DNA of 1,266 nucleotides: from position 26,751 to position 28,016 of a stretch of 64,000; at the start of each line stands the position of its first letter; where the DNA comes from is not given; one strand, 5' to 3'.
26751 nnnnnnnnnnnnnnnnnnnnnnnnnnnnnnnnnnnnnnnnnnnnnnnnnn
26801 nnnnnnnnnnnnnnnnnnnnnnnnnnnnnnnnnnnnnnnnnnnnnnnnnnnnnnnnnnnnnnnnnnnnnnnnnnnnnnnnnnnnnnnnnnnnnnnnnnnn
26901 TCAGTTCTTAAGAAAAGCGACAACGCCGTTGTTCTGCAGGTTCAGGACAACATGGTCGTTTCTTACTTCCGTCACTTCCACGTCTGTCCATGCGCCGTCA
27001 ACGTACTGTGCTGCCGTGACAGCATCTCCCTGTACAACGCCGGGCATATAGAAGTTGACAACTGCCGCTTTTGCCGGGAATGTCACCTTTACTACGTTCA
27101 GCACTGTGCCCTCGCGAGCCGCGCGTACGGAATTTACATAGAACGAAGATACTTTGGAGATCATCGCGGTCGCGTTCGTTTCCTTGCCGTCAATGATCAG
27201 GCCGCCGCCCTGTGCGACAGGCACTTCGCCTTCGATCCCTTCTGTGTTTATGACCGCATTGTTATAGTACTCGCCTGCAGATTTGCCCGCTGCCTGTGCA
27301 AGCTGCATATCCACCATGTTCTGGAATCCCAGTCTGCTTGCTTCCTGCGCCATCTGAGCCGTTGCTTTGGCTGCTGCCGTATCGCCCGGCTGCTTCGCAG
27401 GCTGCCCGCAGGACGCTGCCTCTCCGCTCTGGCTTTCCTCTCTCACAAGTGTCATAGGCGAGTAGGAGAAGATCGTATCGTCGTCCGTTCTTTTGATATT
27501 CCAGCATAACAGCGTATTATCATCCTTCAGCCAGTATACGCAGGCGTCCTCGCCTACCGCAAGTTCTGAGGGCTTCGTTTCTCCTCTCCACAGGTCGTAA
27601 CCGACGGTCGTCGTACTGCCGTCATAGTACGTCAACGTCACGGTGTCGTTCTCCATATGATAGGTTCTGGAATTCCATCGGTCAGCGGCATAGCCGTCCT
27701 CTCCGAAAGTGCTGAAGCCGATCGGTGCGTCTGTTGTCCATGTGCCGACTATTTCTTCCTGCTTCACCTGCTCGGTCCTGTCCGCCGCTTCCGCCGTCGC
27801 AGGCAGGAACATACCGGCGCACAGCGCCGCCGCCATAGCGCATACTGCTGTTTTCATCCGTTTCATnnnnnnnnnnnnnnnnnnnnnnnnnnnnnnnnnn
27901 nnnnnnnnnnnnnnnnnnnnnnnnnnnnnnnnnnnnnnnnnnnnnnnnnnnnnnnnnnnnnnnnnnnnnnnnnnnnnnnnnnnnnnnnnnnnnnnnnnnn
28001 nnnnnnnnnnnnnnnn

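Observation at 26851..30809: Duplicated secreted-protein gene differing almost only in a 75-bp N-terminal cassette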

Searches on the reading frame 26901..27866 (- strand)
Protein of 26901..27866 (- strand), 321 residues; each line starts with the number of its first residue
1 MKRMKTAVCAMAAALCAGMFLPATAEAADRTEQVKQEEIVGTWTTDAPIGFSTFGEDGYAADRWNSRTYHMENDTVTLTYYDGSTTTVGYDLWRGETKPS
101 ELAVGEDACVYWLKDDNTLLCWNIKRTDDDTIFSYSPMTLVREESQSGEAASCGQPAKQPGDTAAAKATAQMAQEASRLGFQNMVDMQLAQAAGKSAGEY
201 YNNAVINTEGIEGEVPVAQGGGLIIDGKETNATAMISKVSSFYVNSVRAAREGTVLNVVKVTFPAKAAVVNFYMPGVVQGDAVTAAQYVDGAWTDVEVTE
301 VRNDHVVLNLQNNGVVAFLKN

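Call 7: search_protein_families(library=pfam, proteins=[window:26901-27866:-], max_evalue=0.01)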
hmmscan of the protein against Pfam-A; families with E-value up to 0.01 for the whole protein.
window:26901-27866:- (321 aa): 0 families

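Call 8: search_protein_families(library=ncbifam, proteins=[window:26901-27866:-], max_evalue=0.01)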
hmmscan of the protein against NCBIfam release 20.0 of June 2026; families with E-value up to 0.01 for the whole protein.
window:26901-27866:- (321 aa): 0 families

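Call 9: find_homologous_proteins(query=window:26901-27866:-, max_evalue=0.001)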
Query window:26901-27866:- (321 aa): 240 proteins with E <= 0.001 among 3307 candidates; the best 120 are listed.
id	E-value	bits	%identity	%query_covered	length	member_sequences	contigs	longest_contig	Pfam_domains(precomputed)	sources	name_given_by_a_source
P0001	1.8e-200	682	97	100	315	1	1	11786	-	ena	-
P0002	5.4e-200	681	96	100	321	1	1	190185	-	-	-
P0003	1.3e-199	680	96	100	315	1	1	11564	-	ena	-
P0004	1.5e-192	656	96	97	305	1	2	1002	-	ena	-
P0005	1.7e-191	653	93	100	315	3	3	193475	-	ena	-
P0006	4.6e-191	652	92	100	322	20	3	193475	-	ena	-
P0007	6.7e-103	362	55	99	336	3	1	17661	-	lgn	-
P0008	2.2e-98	347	55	99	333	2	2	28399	-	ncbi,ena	-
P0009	4.8e-97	343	54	99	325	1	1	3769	-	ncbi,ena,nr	ncbi:MAG: hypothetical protein K2N43_08885 [Lachnospiraceae bacterium]|nr:hypothetical protein [Lach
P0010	8.2e-97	342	54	100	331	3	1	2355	-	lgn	-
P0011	2.0e-96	341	53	98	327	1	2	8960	-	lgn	-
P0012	3.9e-96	340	55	99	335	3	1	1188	-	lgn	-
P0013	1.5e-94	335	52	95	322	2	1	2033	-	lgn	-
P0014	4.1e-93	330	53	100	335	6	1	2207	-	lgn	-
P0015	6.9e-93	329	52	100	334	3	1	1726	-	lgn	-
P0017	1.4e-89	318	51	100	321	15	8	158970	-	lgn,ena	-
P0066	1.8e-52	197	65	46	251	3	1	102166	-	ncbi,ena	-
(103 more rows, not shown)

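Call 10: find_related_loci(query=window:26901-27866:-, collection=genome_contigs, flank=10000)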
Query window:26901-27866:- (321 aa) in genome_contigs; peptide patterns used: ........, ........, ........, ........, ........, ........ (x = any residue, [..] = any of these).
40 stretches matched a pattern, but none encodes a relative of the query by tblastn (E <= 1e-3).

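Call 12: find_encoding_contigs(protein=P0005, flank=10000, max_places=6)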
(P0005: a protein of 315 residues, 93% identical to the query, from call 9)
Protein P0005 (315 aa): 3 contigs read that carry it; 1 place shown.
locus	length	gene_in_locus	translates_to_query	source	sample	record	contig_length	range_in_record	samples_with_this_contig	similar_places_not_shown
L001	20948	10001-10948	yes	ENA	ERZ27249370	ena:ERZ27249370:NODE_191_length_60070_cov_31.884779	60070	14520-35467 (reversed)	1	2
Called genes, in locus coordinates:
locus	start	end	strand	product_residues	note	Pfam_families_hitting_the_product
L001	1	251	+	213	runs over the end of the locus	PF02570:CbiC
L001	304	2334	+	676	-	PF00270:DEAD (faint), PF22527:DEXQc_Suv3, PF00271:Helicase_C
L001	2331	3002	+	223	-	PF01648:ACPS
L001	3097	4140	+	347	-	PF07451:SpoVAD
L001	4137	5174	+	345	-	PF01370:Epimerase, PF07993:NAD_binding_4 (faint), PF13460:NAD_binding_10, PF16363:GDP_Man_Dehyd (faint)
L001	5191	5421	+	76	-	-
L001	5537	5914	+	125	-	PF01042:Ribonuc_L-PSP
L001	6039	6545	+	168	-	PF13207:AAA_17 (faint), PF13238:AAA_18 (weak), PF01202:SKI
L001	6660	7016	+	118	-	PF03862:SpoVAC_SpoVAEB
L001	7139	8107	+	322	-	-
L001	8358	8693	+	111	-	PF21247:Fic-like_C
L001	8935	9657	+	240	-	PF01381:HTH_3, PF12844:HTH_19, PF13560:HTH_31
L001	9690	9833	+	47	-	-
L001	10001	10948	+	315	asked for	-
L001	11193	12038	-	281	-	PF01734:Patatin, PF19890:DUF6363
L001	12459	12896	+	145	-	PF04542:Sigma70_r2, PF08281:Sigma70_r4_2 (weak)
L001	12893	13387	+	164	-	-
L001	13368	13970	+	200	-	-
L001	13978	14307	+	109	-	PF18917:LiaI-LiaF-like_TM1 (weak), PF22570:LiaF-TM (weak)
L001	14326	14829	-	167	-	PF18988:DUF5721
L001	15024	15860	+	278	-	PF02645:DegV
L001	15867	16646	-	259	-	PF04397:LytTR (weak)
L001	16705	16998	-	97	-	PF06961:DUF1294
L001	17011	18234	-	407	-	PF00764:Arginosuc_synth, PF20979:Arginosuc_syn_C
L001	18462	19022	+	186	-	PF04073:tRNA_edit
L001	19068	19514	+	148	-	PF00583:Acetyltransf_1, PF13673:Acetyltransf_10, PF13508:Acetyltransf_7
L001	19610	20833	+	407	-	PF01960:ArgJ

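Call 13: find_encoding_contigs(protein=P0001, flank=10000, max_places=6)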
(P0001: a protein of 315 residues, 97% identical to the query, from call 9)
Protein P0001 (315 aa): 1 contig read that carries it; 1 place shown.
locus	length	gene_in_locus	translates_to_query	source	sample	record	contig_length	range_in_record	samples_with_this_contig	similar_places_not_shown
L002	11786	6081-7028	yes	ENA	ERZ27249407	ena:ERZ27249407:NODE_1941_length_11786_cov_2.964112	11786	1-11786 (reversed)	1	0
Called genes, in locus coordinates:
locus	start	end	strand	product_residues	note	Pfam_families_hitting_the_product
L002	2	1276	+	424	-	?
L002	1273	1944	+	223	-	PF01648:ACPS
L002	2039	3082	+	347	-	PF07451:SpoVAD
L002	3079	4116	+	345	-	PF01370:Epimerase, PF07993:NAD_binding_4 (faint), PF13460:NAD_binding_10, PF16363:GDP_Man_Dehyd (faint)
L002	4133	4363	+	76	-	-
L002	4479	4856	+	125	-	PF01042:Ribonuc_L-PSP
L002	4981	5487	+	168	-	PF02224:Cytidylate_kin (faint), PF13207:AAA_17 (weak), PF13238:AAA_18 (weak), PF13671:AAA_33 (faint), PF01202:SKI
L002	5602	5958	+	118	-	PF03862:SpoVAC_SpoVAEB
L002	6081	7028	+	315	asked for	-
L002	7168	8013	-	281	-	PF01734:Patatin, PF19890:DUF6363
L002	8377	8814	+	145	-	PF04542:Sigma70_r2, PF08281:Sigma70_r4_2 (weak)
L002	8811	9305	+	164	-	-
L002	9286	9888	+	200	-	-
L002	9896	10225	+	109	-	PF18917:LiaI-LiaF-like_TM1, PF22570:LiaF-TM (weak)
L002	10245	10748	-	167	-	PF18988:DUF5721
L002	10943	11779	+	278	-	PF02645:DegV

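Call 14: find_encoding_contigs(protein=P0003, flank=10000, max_places=6)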
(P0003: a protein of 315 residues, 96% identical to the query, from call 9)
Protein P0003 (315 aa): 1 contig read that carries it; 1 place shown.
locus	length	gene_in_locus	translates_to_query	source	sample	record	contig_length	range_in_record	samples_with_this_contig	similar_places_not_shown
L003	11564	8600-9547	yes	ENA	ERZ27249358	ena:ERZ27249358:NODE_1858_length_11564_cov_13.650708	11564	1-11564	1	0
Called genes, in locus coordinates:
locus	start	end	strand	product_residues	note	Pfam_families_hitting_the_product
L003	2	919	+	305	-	?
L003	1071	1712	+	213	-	PF02570:CbiC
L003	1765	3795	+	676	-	PF00270:DEAD (faint), PF22527:DEXQc_Suv3, PF00271:Helicase_C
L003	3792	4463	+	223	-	PF01648:ACPS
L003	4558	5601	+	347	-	PF07451:SpoVAD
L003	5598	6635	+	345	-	PF01370:Epimerase, PF07993:NAD_binding_4 (faint), PF13460:NAD_binding_10, PF16363:GDP_Man_Dehyd (faint)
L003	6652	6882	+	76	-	-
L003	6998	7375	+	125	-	PF01042:Ribonuc_L-PSP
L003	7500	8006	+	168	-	PF02224:Cytidylate_kin (faint), PF13207:AAA_17 (weak), PF13238:AAA_18 (weak), PF01202:SKI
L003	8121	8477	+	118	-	PF03862:SpoVAC_SpoVAEB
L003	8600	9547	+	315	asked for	-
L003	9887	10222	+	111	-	PF21247:Fic-like_C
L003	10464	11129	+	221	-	PF01381:HTH_3, PF12844:HTH_19, PF13560:HTH_31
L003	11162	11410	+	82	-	-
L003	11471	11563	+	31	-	?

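Call 26: search_solved_structures(query=A5, max_evalue=1)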
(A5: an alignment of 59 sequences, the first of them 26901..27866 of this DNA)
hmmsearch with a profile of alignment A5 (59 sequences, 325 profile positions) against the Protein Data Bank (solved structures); distinct sequences matched with E-value up to 1: 1.
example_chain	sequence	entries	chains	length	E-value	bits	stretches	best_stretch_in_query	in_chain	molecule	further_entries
4v8m_BT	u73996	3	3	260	0.52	13.3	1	49-201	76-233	60S RIBOSOMAL PROTEIN L19, PUTATIVE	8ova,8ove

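Call 30: predict_structure(alignment_id=A5)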
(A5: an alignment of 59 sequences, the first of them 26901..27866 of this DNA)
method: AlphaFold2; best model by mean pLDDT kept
length: 321 residues; sequences in the alignment: 59
mean_pLDDT: 80.6   pTM: 0.45
mean pLDDT of the five models: 80.6, 80.1, 79.2, 78.8, 76.8
residues with pLDDT >= 90: 165; 70-90: 81; 50-70: 26; < 50: 49
segments of 3 or more residues with pLDDT < 50: 1-25, 149-162, 204-211
pLDDT, mean of each block of 10 residues (from residue 1): 45 43 48 90 89 97 96 95 92 97 98 93 97 94 65 35 62 76 76 72 48 67 76 86 89 92 91 89 95 96 93 95 90
secondary structure, 60 per line:
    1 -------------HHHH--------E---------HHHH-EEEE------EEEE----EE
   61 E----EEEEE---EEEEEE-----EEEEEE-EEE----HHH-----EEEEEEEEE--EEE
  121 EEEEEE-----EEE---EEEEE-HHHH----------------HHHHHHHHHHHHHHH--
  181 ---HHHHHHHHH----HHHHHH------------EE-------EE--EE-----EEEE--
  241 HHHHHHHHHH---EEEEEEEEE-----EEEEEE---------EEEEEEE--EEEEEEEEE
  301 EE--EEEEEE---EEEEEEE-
elements in order: H14-17 H36-39 E41-44 E51-54 E59-61 E66-70 E74-79 E85-90 E92-94 E107-115 E118-126 E132-134 E138-142 H144-147 H164-178 H184-192 H197-202 E235-238 H241-250 E254-262 E268-273 E283-289 E292-302 E305-310 E314-320

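Call 33: fold_search(model_id=the predicted structure, library=pdb)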
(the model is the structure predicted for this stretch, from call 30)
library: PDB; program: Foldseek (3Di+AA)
matches with E <= 10: 813; with E <= 0.001: 0
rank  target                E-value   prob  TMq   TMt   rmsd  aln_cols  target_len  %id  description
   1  8oii_A                1.4e-02  0.23  0.13  0.06  18.4       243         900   12  Cryo-EM KSB domain of RhiE from Burkholderia rhizoxinica (released 2024-04-03)
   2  4gzv_C                1.6e-02  0.98  0.20  0.43  10.8       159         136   15  Crystal structure of a lipocalin family protein (BACOVA_00364) from Bacteroides ovatus ATCC 8483 at 1.95 A resolution (released 2012-11-07)
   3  4mve_A                1.9e-02  0.91  0.17  0.32   8.9       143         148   13  Crystal structure of Tcur_1030 protein from Thermomonospora curvata (released 2013-10-02)
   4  6tb2_D                1.9e-02  0.12  0.11  0.11  21.3       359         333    7  Structure of human haptoglobin-hemoglobin bound to S. aureus IsdH (released 2019-12-18)
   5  9s3p_F                2.0e-02  0.10  0.11  0.11  21.8       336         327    8  Human carboxyhemoglobin bound to Staphylococcus aureus IsdH-N2N3 - 3IsdH(alpha2beta):Hbtet complex (released 2025-11-12)
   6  4gzv_A                2.5e-02  0.94  0.18  0.38  10.7       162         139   14  Crystal structure of a lipocalin family protein (BACOVA_00364) from Bacteroides ovatus ATCC 8483 at 1.95 A resolution (released 2012-11-07)
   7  1hn2_A                2.9e-02  0.69  0.17  0.29  14.0       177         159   11  CRYSTAL STRUCTURE OF BOVINE OBP COMPLEXED WITH AMINOANTHRACENE (released 2001-12-05)
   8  4gzv_B                3.1e-02  0.93  0.19  0.41  10.9       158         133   13  Crystal structure of a lipocalin family protein (BACOVA_00364) from Bacteroides ovatus ATCC 8483 at 1.95 A resolution (released 2012-11-07)
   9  7zmf_B                3.3e-02  0.14  0.14  0.15  19.2       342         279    9  Dehydratase domain of module 3 from Brevibacillus Brevis orphan BGC11 (released 2022-09-21)
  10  4gzv_E                3.4e-02  0.94  0.20  0.41  10.8       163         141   13  Crystal structure of a lipocalin family protein (BACOVA_00364) from Bacteroides ovatus ATCC 8483 at 1.95 A resolution (released 2012-11-07)
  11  1g85_B                3.6e-02  0.72  0.16  0.29  11.6       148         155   11  CRYSTAL STRUCTURE OF BOVINE ODORANT BINDING PROTEIN COMPLEXED WITH IS NATURAL LIGAND (released 2002-06-26)
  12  4nw4                  3.8e-02  0.25  0.16  0.19  19.5       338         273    8  Crystal structure of a DUF4822 family protein (EF0375) from Enterococcus faecalis V583 at 1.85 A resolution (released 2014-02-19)
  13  1g85_A                5.5e-02  0.57  0.17  0.29  14.0       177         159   11  CRYSTAL STRUCTURE OF BOVINE ODORANT BINDING PROTEIN COMPLEXED WITH IS NATURAL LIGAND (released 2002-06-26)
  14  7zsk_A                5.5e-02  0.09  0.13  0.05  21.6       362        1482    8  K3DAK4 bimodule core of BGC11 from Brevibacillus brevis. (released 2022-09-21)
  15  1obp_B                5.8e-02  0.66  0.17  0.30  11.7       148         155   11  ODORANT-BINDING PROTEIN FROM BOVINE NASAL MUCOSA (released 1996-10-14)
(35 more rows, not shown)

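Call 39: find_encoding_contigs(protein=P0017, flank=8000, max_places=2)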
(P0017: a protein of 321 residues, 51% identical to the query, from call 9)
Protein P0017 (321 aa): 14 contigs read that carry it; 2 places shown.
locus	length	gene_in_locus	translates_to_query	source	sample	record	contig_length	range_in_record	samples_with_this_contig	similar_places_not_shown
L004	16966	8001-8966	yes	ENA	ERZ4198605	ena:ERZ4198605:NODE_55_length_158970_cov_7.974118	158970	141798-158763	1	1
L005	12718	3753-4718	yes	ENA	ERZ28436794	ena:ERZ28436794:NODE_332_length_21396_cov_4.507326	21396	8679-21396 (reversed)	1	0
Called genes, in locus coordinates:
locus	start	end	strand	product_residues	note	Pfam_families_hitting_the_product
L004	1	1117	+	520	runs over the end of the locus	PF00474:SSF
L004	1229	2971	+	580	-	PF01855:POR_N, PF12837:Fer4_6 (faint), PF02775:TPP_enzyme_C, PF00037:Fer4 (weak)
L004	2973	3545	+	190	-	PF01558:POR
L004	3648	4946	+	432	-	PF00501:AMP-binding, PF04443:LuxE (weak), PF14535:AMP-binding_C_2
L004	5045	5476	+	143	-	PF01842:ACT, PF13291:ACT_4 (faint), PF19571:ACT_8, PF22629:ACT_AHAS_ss (faint), PF01842:ACT (weak)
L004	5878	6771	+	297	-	PF12784:PDDEXK_2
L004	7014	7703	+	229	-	-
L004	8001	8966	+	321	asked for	-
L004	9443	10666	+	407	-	PF00579:tRNA-synt_1b, PF22421:SYY_C-terminal, PF01479:S4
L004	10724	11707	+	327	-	PF00682:HMGL-like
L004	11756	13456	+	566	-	PF01183:Glyco_hydro_25, PF08239:SH3_3 (weak)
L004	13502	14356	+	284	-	PF12541:DUF3737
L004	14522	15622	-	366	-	PF01264:Chorismate_synt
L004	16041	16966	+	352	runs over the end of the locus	PF02557:VanY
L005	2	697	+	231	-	?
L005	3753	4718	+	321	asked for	-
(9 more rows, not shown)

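Call 40: find_encoding_contigs(protein=P0066, flank=8000, max_places=2)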
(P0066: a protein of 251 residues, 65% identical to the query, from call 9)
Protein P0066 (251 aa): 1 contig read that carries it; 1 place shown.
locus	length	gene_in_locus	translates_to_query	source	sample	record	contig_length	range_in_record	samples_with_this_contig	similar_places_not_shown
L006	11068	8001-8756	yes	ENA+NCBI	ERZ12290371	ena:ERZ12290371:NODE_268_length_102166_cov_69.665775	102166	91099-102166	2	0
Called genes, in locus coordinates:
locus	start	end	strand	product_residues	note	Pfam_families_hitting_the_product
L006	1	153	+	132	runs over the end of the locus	PF14539:DUF4442 (weak), PF03061:4HBT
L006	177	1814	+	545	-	PF00501:AMP-binding, PF13193:AMP-binding_C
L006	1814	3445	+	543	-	PF00474:SSF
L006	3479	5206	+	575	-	PF01855:POR_N, PF02775:TPP_enzyme_C, PF00037:Fer4 (faint)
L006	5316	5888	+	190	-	PF01558:POR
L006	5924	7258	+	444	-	PF00501:AMP-binding, PF04443:LuxE (weak), PF14535:AMP-binding_C_2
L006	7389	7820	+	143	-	PF01842:ACT, PF13291:ACT_4 (faint), PF19571:ACT_8, PF22629:ACT_AHAS_ss (weak), PF01842:ACT (weak)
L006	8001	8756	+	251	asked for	-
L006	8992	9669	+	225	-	-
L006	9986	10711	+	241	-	-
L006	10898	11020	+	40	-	-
